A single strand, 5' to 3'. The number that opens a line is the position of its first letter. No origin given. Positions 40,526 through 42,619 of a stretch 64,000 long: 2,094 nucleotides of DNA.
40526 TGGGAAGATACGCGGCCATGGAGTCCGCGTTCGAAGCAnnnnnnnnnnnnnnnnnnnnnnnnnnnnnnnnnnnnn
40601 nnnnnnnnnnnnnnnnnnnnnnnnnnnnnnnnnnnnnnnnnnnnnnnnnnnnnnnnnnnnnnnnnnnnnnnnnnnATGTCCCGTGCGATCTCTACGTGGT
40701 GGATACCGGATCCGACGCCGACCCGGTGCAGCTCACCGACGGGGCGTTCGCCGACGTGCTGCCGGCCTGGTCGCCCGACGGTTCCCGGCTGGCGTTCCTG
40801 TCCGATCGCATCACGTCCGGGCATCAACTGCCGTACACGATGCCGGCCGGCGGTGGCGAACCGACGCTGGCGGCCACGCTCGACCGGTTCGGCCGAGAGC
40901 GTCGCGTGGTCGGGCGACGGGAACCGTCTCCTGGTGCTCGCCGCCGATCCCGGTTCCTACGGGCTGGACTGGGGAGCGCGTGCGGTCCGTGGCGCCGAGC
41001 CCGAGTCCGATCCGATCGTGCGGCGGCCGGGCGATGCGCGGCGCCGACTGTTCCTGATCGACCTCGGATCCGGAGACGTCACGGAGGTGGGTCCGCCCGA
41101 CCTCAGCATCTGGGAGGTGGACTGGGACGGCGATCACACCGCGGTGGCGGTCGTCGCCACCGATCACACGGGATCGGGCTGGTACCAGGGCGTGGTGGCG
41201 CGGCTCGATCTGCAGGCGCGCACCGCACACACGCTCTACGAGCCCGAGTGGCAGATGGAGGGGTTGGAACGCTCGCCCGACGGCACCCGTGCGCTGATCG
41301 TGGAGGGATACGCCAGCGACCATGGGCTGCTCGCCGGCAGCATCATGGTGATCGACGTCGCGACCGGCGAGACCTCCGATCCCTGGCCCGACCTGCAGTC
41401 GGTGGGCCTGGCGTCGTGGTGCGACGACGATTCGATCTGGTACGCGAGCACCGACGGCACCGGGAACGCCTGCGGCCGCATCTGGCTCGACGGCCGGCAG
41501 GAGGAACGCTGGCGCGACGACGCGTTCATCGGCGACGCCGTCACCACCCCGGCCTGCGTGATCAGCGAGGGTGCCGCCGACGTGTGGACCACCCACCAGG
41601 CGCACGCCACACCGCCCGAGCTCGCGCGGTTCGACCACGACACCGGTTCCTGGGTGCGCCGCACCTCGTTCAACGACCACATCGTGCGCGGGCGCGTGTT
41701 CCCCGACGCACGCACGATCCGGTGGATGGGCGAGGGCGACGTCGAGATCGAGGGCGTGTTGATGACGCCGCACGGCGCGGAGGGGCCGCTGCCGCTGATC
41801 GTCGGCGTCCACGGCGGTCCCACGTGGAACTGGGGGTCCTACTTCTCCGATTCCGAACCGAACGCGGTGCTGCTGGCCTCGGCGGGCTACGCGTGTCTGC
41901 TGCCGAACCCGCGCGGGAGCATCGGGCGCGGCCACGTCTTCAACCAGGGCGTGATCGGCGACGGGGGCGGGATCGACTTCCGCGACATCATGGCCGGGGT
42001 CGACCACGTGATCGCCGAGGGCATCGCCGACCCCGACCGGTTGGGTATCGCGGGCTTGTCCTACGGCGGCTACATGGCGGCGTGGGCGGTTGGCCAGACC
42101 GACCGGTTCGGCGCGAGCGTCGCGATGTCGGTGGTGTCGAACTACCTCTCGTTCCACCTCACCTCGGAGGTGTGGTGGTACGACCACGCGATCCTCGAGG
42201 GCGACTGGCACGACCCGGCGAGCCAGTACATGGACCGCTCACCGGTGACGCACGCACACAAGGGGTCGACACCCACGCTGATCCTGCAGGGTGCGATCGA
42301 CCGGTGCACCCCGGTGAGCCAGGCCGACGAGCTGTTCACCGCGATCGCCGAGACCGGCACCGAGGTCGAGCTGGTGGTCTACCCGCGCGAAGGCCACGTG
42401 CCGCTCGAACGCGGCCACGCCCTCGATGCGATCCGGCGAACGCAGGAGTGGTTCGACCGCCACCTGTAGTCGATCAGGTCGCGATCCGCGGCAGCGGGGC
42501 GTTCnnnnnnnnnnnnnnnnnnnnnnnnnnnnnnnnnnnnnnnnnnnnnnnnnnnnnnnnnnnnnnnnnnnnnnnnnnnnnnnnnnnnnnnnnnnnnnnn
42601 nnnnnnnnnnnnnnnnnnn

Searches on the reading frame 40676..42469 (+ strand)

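Call 66: search_protein_families(library=pfam, proteins=[window:40676-42469:+], max_evalue=0.0001)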
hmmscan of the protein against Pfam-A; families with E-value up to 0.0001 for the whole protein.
window:40676-42469:+ (597 aa): 2 families
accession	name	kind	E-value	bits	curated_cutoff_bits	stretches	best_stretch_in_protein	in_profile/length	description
PF00326.27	Peptidase_S9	-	4.2e-45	154.3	22.6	1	395-597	5-210/213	Prolyl oligopeptidase family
PF20434.5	BD-FAE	-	1.9e-08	34.6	26.8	1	363-555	4-213/215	BD-FAE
